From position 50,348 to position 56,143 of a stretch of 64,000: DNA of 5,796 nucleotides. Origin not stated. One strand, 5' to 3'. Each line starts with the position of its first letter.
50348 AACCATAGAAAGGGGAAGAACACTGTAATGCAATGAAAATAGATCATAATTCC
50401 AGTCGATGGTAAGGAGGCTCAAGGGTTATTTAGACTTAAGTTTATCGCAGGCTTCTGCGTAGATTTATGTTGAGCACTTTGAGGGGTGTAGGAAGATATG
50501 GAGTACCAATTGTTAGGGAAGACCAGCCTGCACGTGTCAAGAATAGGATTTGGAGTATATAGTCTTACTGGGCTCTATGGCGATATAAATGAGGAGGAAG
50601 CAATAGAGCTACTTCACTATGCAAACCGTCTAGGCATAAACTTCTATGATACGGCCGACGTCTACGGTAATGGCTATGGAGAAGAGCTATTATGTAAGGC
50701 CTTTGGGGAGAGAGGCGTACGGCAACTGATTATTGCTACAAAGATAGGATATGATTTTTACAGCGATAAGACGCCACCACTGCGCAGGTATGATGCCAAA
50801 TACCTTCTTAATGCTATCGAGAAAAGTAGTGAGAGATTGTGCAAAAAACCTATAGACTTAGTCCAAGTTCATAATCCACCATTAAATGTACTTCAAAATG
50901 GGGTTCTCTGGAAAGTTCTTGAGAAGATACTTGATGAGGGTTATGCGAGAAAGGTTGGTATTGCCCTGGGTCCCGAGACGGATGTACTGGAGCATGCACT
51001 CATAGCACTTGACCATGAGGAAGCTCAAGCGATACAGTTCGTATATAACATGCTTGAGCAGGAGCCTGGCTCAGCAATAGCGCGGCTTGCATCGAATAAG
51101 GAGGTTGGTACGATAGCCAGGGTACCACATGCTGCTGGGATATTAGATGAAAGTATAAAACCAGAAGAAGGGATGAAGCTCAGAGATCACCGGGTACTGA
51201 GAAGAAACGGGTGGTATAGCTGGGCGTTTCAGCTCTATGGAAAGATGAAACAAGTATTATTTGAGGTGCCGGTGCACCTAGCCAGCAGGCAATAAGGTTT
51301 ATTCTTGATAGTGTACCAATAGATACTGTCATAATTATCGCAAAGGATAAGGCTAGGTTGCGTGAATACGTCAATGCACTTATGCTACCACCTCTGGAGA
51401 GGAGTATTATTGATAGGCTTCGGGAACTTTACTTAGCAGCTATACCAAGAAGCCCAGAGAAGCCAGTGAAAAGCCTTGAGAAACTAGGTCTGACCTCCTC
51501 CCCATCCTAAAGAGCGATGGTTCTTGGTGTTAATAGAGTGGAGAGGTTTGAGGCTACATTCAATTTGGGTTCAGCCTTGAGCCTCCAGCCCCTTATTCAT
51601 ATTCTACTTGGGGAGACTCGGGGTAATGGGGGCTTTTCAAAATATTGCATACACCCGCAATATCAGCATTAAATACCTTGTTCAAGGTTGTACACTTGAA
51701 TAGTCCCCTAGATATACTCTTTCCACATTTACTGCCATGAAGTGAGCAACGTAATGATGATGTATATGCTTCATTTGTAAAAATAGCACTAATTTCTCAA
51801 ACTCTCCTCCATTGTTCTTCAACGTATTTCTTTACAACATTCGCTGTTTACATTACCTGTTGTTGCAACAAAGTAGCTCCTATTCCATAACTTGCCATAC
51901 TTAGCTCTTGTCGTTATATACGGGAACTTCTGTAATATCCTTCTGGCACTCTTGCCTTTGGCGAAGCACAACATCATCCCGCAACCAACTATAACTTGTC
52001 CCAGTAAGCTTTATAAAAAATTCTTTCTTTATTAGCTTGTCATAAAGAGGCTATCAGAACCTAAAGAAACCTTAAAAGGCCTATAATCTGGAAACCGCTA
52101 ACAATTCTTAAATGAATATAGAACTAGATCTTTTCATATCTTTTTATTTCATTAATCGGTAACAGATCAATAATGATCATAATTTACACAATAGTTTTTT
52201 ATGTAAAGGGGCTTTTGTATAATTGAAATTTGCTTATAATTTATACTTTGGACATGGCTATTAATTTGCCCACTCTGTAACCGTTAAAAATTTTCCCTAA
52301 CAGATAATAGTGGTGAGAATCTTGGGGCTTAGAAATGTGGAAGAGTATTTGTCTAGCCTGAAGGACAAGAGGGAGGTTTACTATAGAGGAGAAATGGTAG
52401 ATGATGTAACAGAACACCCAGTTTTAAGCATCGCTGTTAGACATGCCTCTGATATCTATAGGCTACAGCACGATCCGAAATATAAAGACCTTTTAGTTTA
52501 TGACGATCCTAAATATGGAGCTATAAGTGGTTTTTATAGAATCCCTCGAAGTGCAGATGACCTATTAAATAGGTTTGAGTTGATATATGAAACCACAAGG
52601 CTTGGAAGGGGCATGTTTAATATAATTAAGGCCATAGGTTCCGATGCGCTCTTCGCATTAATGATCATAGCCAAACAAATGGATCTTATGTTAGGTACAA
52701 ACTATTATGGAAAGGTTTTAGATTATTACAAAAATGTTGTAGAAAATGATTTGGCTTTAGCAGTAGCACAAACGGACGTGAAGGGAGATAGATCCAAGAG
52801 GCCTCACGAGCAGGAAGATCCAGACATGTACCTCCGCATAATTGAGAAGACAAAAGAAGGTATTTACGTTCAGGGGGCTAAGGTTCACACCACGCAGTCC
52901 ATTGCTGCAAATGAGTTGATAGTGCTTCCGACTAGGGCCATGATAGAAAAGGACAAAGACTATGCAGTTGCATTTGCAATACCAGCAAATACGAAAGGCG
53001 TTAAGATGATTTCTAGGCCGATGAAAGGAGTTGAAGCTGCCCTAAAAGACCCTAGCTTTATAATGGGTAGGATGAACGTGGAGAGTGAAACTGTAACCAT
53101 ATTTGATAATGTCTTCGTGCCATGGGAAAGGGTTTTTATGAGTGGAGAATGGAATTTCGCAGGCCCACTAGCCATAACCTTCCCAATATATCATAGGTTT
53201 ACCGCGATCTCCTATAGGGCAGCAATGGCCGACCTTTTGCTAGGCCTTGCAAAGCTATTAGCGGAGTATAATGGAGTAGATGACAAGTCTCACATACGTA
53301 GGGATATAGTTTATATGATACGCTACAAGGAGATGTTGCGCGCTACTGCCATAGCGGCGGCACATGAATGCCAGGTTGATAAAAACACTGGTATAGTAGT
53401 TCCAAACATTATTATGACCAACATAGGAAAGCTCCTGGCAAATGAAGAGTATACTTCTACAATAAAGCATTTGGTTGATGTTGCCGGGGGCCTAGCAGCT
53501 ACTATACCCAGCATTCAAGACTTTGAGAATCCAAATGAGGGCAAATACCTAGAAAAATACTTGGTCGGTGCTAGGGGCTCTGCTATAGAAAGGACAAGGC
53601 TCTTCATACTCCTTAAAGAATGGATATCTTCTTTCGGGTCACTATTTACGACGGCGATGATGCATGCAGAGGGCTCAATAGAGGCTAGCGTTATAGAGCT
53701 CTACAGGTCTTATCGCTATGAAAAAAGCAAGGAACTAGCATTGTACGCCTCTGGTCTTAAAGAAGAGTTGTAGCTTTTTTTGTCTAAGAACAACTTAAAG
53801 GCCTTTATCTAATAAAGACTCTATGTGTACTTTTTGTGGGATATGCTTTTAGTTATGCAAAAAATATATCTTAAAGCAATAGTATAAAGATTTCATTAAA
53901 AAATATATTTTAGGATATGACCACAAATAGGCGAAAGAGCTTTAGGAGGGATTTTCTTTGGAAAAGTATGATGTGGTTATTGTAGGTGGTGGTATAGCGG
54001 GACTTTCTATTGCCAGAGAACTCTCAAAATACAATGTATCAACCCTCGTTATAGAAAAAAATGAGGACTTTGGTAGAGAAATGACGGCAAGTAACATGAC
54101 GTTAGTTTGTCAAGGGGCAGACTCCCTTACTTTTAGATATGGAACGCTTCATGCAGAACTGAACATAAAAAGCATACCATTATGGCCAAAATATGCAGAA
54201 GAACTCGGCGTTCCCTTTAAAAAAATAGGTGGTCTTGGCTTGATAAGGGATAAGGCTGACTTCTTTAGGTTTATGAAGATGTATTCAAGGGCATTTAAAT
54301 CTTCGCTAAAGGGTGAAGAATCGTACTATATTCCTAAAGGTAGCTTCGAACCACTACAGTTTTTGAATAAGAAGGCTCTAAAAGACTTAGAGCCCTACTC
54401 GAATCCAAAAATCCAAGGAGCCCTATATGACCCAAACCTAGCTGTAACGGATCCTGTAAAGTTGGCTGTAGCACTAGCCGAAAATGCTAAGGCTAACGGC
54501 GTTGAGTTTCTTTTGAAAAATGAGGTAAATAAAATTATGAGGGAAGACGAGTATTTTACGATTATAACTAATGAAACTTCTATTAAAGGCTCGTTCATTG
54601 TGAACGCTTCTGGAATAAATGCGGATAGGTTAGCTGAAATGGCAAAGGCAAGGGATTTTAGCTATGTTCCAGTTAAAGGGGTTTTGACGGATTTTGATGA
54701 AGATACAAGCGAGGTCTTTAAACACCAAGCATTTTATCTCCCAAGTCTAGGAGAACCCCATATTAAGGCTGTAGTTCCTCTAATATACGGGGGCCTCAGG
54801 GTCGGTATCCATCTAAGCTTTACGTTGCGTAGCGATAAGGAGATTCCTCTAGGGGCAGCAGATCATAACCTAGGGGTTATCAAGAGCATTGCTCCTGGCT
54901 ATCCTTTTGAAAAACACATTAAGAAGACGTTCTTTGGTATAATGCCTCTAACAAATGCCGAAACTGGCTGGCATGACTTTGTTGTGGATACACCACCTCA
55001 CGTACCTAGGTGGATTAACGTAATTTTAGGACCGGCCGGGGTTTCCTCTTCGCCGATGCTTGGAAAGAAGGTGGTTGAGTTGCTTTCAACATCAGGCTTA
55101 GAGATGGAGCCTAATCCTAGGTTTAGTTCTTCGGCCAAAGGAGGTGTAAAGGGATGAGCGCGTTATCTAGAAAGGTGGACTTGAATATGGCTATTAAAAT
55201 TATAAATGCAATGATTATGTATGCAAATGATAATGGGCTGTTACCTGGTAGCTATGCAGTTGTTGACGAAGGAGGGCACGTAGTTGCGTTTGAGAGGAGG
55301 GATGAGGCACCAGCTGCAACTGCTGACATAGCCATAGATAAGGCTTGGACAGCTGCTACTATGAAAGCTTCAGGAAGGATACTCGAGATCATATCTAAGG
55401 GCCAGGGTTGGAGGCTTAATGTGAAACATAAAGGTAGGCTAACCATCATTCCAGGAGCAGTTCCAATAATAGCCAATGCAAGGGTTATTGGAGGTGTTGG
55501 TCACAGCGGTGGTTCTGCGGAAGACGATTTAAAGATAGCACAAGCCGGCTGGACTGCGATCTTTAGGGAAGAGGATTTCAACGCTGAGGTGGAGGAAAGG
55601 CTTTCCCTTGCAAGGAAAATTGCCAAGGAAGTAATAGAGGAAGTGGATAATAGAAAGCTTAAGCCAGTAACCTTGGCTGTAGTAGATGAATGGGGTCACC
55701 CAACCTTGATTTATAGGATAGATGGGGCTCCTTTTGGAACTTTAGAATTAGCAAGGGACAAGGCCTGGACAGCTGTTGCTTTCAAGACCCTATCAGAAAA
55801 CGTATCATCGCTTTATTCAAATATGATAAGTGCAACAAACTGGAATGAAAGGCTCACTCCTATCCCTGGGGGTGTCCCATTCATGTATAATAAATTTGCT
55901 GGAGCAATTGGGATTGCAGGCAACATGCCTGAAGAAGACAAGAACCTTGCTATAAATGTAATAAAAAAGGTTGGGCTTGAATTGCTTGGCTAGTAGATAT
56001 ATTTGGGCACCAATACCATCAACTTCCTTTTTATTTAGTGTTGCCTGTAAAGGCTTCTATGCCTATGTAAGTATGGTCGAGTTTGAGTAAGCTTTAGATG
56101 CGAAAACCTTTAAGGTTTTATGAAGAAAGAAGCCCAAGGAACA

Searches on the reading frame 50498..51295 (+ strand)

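Call 49: search_protein_families(library=pfam, proteins=[window:50498-51295:+], max_evalue=0.001)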
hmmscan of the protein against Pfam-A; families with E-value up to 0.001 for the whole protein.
window:50498-51295:+ (265 aa): 1 family
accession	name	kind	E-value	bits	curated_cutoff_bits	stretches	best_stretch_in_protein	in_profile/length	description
PF00248.27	Aldo_ket_red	-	1.2e-34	120.1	24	1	15-255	1-234/291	Aldo/keto reductase family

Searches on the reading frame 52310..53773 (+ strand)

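Call 49: search_protein_families(library=pfam, proteins=[window:52310-53773:+], max_evalue=0.001)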
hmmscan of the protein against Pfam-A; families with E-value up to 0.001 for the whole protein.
window:52310-53773:+ (487 aa): 2 families
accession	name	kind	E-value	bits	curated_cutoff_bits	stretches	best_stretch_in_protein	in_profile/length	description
PF11794.13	HpaB_N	-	3.1e-87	293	35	1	11-277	3-270/270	4-hydroxyphenylacetate 3-hydroxylase N terminal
PF03241.18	HpaB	-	3.3e-51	173.7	25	1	287-477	4-197/202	4-hydroxyphenylacetate 3-hydroxylase C terminal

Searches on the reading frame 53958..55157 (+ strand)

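Call 49: search_protein_families(library=pfam, proteins=[window:53958-55157:+], max_evalue=0.001)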
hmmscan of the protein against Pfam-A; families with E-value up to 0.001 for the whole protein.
window:53958-55157:+ (399 aa): 12 families
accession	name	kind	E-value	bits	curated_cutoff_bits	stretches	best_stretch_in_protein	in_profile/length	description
PF01266.30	DAO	-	1.2e-46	160.3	27.9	1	5-375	1-353/353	FAD dependent oxidoreductase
PF07992.20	Pyr_redox_2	-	5.4e-11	42.9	26.1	1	4-37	1-34/291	Pyridine nucleotide-disulphide oxidoreductase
PF13450.12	NAD_binding_8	-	1.1e-08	35.7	21.9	1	8-52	1-41/68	NAD(P)-binding Rossmann-like domain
PF03486.20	HI0933_like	-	1.4e-08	34.9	50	1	5-45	2-42/244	HI0933-like protein Rossmann domain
PF01494.25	FAD_binding_3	-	2.3e-07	30.8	22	1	3-41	1-39/349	FAD binding domain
PF05834.18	Lycopene_cycl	-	4.4e-07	29.7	23.4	1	5-38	1-36/380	Lycopene cyclase protein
PF13738.12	Pyr_redox_3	-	5.9e-07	29.5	30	0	7-36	1-31/305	Pyridine nucleotide-disulphide oxidoreductase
PF00070.33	Pyr_redox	-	9e-07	29.8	22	0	6-42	2-38/82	Pyridine nucleotide-disulphide oxidoreductase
PF00890.30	FAD_binding_2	-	1.2e-06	28.4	20.4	1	5-45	1-41/414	FAD binding domain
PF12831.13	FAD_oxidored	-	6.5e-06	26.1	27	0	5-52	1-48/416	FAD dependent oxidoreductase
PF01946.23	Thi4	-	5.9e-05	22.9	26.2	1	4-40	18-55/235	Thi4 family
PF02254.24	TrkA_N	-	0.00013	22.7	23.8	1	6-50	1-45/116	TrkA-N domain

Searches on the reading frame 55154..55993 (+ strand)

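Call 49: search_protein_families(library=pfam, proteins=[window:55154-55993:+], max_evalue=0.001)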
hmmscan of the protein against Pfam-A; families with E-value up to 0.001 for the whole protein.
window:55154-55993:+ (279 aa): 1 family
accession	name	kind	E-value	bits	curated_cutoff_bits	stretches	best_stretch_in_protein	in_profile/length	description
PF03928.20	HbpS-like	-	1.2e-50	171.3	25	2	9-132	2-126/128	Haem degrading protein HbpS-like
